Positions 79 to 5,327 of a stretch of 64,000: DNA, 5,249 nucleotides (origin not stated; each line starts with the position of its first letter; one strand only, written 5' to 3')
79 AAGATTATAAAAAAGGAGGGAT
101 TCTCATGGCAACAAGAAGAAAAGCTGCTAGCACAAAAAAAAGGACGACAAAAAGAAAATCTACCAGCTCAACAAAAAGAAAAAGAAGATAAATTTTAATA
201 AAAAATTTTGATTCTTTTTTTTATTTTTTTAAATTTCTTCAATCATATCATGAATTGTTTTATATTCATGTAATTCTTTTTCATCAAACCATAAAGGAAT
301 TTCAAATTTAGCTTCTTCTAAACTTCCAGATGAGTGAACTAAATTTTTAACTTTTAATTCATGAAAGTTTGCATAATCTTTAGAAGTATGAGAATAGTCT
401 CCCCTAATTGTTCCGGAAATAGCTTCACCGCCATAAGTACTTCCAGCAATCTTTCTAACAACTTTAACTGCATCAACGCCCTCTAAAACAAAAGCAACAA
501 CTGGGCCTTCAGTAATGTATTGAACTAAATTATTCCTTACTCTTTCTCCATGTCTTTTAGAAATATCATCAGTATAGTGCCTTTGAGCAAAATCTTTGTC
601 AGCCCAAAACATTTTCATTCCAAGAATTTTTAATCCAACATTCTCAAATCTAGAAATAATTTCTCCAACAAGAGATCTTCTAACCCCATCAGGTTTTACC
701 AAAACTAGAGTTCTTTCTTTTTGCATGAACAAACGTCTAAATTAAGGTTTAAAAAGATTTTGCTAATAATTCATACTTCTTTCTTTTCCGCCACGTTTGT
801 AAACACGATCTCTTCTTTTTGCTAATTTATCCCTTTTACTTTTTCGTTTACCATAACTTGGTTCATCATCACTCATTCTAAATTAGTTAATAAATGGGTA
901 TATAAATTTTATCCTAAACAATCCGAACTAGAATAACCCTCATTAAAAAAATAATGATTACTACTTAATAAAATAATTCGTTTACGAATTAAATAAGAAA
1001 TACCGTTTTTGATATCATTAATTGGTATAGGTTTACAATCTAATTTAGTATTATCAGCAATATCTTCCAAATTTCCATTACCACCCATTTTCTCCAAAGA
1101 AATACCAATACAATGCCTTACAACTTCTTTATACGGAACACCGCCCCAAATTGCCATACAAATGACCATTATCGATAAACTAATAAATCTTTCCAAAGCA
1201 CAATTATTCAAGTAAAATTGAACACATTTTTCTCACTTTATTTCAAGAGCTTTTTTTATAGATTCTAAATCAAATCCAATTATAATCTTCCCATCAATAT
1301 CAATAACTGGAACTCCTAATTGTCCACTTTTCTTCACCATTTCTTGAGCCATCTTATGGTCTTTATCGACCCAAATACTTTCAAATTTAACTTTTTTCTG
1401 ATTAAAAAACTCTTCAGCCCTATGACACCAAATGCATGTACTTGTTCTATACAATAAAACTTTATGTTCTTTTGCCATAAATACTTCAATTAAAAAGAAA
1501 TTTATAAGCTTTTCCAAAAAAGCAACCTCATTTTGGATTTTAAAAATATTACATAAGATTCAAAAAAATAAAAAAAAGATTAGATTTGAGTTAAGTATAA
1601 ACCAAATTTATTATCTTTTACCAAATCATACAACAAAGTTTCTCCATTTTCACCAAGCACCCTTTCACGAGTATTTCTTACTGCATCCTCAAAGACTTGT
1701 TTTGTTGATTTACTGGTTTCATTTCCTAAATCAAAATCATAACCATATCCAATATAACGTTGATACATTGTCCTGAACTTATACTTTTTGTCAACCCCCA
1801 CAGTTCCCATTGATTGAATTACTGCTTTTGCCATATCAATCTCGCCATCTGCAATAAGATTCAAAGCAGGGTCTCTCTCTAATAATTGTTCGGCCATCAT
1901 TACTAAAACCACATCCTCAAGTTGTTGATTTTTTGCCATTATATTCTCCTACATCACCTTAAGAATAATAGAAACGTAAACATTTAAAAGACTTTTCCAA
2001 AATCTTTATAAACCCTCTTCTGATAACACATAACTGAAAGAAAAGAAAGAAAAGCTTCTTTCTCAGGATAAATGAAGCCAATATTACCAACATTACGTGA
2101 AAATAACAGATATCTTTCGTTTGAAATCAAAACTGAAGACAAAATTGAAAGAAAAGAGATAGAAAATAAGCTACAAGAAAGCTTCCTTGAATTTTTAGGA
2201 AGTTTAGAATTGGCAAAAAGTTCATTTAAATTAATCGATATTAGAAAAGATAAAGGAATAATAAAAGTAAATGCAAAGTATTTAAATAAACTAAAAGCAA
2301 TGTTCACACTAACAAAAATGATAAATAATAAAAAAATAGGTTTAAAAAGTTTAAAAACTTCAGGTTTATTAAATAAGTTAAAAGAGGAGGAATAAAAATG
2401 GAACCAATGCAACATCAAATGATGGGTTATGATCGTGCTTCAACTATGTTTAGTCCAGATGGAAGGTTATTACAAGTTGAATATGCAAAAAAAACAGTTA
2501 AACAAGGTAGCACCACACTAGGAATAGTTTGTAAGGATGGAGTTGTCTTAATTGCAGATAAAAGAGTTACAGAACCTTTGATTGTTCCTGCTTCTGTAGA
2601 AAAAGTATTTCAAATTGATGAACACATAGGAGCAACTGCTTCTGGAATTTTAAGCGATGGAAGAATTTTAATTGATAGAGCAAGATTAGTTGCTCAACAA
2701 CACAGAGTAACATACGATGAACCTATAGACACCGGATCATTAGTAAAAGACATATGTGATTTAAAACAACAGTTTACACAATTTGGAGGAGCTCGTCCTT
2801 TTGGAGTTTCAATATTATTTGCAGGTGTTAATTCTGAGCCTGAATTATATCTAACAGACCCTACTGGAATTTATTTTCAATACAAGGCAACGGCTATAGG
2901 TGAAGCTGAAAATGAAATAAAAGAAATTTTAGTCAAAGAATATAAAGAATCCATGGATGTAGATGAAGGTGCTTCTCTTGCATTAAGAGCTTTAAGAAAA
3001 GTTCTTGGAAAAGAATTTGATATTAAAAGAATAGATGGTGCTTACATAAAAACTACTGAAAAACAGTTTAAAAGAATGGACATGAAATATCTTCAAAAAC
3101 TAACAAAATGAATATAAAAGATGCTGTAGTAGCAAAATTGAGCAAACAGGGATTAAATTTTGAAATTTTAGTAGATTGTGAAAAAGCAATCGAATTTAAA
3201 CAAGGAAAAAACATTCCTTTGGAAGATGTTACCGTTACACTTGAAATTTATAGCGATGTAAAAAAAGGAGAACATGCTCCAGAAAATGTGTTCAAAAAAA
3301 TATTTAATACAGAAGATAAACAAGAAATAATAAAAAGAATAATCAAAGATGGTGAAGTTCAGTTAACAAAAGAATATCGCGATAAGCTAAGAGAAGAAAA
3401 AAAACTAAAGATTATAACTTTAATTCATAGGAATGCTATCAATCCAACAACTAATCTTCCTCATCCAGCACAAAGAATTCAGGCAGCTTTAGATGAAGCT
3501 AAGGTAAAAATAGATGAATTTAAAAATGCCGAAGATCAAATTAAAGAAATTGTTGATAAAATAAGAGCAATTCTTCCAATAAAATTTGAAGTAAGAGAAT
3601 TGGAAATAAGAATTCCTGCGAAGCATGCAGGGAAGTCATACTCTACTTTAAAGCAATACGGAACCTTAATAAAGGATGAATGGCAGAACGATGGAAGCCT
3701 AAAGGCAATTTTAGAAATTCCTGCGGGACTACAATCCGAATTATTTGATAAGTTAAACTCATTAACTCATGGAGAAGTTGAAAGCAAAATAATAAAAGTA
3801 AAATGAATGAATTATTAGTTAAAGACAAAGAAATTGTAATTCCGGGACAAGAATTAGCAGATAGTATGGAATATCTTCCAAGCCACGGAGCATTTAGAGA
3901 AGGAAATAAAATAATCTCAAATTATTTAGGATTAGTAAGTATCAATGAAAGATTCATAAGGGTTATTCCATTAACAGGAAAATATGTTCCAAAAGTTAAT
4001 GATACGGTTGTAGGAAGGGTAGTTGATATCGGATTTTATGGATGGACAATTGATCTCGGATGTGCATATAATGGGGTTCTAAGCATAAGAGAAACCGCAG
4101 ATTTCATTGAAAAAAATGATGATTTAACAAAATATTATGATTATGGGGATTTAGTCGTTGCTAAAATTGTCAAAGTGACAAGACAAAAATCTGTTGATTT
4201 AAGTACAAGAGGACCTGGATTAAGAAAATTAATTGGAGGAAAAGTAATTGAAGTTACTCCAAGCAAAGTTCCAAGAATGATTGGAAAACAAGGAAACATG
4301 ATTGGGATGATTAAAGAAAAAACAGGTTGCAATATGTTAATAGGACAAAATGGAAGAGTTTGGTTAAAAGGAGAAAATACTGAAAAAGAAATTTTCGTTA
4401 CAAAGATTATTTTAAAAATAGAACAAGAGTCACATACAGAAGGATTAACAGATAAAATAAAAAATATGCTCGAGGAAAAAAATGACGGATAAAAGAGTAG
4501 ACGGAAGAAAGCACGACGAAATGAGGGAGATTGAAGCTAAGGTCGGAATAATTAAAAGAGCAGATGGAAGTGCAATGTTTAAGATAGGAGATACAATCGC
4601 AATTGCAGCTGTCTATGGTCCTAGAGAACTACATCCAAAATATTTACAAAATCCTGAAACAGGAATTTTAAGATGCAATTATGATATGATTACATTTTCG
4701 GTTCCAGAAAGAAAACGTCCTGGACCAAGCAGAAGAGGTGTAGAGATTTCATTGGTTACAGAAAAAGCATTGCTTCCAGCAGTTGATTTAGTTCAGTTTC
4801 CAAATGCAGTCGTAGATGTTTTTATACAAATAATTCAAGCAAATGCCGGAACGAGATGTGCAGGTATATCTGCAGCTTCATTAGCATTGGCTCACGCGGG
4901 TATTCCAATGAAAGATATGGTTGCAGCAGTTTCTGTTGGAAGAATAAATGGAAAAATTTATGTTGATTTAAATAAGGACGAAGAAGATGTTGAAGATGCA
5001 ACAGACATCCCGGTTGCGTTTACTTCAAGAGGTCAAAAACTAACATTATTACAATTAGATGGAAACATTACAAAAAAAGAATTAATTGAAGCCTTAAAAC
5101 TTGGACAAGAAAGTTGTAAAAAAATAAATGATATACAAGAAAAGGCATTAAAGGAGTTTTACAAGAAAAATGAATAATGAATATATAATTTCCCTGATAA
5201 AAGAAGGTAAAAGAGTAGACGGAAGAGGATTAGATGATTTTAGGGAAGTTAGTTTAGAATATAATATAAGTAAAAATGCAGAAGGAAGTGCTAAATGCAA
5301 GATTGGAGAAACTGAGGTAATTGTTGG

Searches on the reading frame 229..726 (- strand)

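Call 84: search_protein_families(library=pfam, proteins=[window:229-726:-], max_evalue=0.00001)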
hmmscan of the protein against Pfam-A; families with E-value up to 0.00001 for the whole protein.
window:229-726:- (165 aa): 1 family
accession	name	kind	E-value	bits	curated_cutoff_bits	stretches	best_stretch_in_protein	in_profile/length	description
PF00334.24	NDK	-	6.7e-40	136.5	27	1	4-151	1-134/135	Nucleoside diphosphate kinase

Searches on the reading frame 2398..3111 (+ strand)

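Call 84: search_protein_families(library=pfam, proteins=[window:2398-3111:+], max_evalue=0.00001)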
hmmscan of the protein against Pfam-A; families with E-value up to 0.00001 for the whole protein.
window:2398-3111:+ (237 aa): 2 families
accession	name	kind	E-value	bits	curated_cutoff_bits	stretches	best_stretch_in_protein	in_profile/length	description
PF00227.31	Proteasome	-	2.5e-55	187.5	22.4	1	34-213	1-185/189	Proteasome subunit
PF10584.14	Proteasome_A_N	-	6.5e-12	45.3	27.7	1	11-32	1-22/23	Proteasome subunit A N-terminal signature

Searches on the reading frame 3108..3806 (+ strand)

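Call 84: search_protein_families(library=pfam, proteins=[window:3108-3806:+], max_evalue=0.00001)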
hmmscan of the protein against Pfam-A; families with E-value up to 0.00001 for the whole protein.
window:3108-3806:+ (232 aa): 3 families
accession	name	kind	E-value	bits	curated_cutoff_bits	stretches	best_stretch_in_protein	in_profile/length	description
PF01172.24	SBDS_N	-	1.9e-22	79.4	24.6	1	6-91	2-87/88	Shwachman-Bodian-Diamond syndrome (SBDS) N-terminal domain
PF09377.16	SBDS_domain_II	-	4.1e-21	75.1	27.2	1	101-161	2-62/62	SBDS protein, domain II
PF20268.4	SBDS_C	-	6e-20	71.4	27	1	164-230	2-70/71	SBDS protein, C-terminal domain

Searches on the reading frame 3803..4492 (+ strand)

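Call 84: search_protein_families(library=pfam, proteins=[window:3803-4492:+], max_evalue=0.00001)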
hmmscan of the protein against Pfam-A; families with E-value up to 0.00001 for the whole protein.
window:3803-4492:+ (229 aa): 4 families
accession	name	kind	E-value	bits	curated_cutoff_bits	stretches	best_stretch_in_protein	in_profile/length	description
PF15985.11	KH_6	-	1.3e-09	38.7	27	1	146-193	1-46/47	KH domain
PF21266.3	RRP4_S1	-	1.4e-08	35.3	27.3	1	60-97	1-38/73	RRP4, S1 domain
PF14382.12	ECR1_N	-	2.8e-08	33.8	27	1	11-47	1-37/38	Exosome complex exonuclease RRP4 N-terminal region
PF22625.2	ECR1_N_2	-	2.1e-07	31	27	1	10-57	2-50/51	Exosome RNA binding protein RRP4 N-terminal domain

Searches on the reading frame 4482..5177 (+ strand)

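Call 84: search_protein_families(library=pfam, proteins=[window:4482-5177:+], max_evalue=0.00001)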
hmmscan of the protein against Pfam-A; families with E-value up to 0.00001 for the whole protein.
window:4482-5177:+ (231 aa): 2 families
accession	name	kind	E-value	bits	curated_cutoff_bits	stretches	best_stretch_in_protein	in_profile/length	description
PF01138.27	RNase_PH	-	1.3e-32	113.4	25.5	1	13-142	1-130/130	3' exoribonuclease family, domain 1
PF03725.20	RNase_PH_C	-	1.6e-16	60.4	20.8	1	145-210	1-66/67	3' exoribonuclease family, domain 2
